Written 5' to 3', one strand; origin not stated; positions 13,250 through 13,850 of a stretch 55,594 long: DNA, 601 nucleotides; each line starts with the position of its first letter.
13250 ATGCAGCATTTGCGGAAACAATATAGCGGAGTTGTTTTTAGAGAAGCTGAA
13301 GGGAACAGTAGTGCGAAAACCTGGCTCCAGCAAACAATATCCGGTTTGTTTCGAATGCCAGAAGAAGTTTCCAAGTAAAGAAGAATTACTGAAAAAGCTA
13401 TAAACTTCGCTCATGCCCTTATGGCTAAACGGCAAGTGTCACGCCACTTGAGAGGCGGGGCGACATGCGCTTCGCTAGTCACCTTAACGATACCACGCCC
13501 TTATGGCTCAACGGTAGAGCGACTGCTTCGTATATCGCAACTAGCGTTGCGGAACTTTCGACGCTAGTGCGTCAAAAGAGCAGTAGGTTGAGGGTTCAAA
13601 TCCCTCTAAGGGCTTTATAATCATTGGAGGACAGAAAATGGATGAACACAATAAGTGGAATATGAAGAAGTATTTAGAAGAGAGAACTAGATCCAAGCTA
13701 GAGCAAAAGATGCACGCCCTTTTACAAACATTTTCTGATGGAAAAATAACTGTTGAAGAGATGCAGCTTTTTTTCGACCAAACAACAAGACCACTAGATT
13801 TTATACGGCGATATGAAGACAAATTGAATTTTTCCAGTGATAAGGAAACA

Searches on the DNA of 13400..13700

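Call 6: search_rna_families(source=window, start=13400, end=13700, threshold=evalue, max_evalue=1, show_alignments=2)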
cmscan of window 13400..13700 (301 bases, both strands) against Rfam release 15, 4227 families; matches with E-value up to 1: 3.
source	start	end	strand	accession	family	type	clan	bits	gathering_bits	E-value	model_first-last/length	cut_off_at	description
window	13497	13614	+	RF00005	tRNA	Gene; tRNA;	CL00001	60.9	29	4.8e-13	1-71/71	no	tRNA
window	13497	13615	-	RF04354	Plastid-ycf2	Cis-reg;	-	19.8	65.7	0.1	1-75/75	no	Plastid-ycf2 5UTR RNA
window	13590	13606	-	RF04351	Plastid-psbl-rps4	Cis-reg;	-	17.9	68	0.27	9-25/53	no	Plastid-psbl-rps4 3UTR RNA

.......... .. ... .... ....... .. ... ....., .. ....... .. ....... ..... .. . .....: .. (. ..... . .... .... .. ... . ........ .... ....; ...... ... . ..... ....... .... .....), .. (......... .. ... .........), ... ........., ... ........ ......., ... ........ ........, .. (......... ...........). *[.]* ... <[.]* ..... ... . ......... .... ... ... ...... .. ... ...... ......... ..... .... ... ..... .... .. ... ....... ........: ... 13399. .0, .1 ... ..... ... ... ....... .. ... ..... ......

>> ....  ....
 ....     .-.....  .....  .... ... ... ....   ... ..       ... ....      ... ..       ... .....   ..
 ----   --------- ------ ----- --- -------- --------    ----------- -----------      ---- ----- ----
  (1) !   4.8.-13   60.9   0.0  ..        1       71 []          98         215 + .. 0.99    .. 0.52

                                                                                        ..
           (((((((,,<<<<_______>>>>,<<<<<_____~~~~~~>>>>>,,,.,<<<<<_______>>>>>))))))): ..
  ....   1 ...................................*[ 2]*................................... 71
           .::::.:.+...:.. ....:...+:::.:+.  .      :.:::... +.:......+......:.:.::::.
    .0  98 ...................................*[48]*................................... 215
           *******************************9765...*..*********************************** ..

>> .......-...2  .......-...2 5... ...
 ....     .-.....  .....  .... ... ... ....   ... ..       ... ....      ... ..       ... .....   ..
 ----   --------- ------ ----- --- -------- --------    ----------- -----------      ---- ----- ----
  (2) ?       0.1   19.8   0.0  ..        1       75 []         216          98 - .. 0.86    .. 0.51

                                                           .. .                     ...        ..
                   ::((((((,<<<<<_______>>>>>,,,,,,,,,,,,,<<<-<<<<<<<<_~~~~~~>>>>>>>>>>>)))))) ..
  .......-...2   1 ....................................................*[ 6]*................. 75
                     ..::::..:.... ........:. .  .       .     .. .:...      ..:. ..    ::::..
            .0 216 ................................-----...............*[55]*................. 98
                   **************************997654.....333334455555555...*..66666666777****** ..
